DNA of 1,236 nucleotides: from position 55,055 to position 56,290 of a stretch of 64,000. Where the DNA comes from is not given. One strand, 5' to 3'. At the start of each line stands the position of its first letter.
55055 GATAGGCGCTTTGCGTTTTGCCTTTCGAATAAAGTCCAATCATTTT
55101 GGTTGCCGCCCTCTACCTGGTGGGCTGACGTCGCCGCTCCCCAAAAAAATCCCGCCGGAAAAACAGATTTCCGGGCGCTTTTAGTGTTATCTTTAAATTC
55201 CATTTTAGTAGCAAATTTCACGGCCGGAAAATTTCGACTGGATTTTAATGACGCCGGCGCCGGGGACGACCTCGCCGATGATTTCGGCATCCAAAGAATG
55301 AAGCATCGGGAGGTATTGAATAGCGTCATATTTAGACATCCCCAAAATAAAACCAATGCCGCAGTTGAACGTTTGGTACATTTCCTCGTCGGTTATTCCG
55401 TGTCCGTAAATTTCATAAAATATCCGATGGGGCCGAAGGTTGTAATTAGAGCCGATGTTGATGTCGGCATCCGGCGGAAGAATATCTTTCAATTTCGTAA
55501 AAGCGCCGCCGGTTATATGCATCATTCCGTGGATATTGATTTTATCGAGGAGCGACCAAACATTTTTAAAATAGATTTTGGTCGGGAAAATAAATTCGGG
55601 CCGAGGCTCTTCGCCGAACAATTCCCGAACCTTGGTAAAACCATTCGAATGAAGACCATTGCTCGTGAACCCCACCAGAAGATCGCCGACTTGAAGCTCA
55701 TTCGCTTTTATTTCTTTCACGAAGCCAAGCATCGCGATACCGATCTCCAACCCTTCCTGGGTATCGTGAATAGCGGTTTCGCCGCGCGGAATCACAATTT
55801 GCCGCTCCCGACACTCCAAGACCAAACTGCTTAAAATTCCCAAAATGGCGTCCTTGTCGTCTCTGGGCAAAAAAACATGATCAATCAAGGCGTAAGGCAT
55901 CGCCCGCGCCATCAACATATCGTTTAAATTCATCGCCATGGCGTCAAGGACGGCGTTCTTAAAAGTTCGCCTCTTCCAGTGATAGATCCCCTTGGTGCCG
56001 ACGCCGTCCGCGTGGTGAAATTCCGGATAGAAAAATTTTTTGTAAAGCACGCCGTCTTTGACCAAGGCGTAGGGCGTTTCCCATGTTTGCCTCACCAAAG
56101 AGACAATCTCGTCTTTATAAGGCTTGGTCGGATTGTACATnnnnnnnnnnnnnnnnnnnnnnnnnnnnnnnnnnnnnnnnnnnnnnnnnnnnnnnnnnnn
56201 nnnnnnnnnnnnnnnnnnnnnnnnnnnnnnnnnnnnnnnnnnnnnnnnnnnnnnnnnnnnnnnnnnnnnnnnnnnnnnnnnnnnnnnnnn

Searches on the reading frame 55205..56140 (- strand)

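Call 23: search_protein_families(library=pfam, proteins=[window:55205-56140:-], max_evalue=0.001)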
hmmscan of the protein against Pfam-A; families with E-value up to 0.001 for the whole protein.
window:55205-56140:- (311 aa): 2 families
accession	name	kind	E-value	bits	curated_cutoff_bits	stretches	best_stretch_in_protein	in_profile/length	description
PF02769.27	AIRS_C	-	3.1e-16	60.4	23.1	1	150-296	1-150/156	AIR synthase related protein, C-terminal domain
PF00586.29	AIRS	-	2.5e-07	31.5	24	1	45-141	20-112/112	AIR synthase related protein, N-terminal domain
